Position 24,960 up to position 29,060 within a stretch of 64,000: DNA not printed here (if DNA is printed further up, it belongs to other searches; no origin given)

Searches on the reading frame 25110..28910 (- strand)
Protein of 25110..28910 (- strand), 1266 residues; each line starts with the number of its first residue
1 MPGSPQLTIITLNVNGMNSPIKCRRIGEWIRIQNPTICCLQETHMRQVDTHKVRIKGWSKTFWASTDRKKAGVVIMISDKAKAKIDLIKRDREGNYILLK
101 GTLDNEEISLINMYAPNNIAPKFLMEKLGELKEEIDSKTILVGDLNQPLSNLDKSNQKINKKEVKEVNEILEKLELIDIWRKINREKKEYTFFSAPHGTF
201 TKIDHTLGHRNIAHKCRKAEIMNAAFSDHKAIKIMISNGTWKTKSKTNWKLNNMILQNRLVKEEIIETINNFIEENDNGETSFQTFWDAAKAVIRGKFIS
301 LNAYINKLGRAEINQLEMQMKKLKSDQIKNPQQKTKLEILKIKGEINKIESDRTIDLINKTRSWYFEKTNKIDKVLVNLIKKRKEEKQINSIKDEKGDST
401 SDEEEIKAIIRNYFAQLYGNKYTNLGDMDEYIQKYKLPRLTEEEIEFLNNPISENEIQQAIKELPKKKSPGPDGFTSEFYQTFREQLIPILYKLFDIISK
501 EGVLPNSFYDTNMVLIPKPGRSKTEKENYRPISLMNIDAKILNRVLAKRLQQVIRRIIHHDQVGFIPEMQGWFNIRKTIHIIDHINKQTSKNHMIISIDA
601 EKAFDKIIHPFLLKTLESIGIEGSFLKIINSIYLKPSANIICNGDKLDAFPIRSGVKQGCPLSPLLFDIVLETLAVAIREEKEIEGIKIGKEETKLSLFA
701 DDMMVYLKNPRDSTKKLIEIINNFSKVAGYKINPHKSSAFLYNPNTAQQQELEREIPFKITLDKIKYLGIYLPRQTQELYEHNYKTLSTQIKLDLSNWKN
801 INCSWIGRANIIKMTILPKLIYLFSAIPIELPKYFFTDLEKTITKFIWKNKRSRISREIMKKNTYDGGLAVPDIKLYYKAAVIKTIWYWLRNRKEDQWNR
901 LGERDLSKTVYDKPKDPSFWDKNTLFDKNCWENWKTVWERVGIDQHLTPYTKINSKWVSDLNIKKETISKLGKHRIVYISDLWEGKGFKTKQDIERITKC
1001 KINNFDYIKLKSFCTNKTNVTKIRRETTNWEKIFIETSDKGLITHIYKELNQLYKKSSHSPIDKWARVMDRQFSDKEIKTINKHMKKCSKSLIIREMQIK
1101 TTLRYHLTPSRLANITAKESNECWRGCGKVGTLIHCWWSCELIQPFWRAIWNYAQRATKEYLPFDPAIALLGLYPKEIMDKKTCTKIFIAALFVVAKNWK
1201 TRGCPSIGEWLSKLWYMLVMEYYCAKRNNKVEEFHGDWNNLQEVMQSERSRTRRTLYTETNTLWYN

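Call 54: find_encoding_contigs(protein=window:25110-28910:-, flank=1000, max_places=3)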
Protein window:25110-28910:- (1266 aa): no gene with exactly this product is on record in the collection.

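Call 73: search_protein_families(library=pfam, proteins=[window:25113-28910:-], max_evalue=0.001)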
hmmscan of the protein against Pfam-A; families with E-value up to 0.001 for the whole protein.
window:25113-28910:- (1266 aa): 3 families
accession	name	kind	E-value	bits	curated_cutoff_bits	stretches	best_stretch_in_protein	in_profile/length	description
PF00078.32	RVT_1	-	1.8e-44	152.4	29.6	1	516-771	1-204/205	Reverse transcriptase (RNA-dependent DNA polymerase)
PF03372.29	Exo_endo_phos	-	1e-12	48.7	24.5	1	10-229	1-225/225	Endonuclease/Exonuclease/phosphatase family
PF14529.12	Exo_endo_phos_2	-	6.6e-07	29.7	27.4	1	109-232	2-116/117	Endonuclease-reverse transcriptase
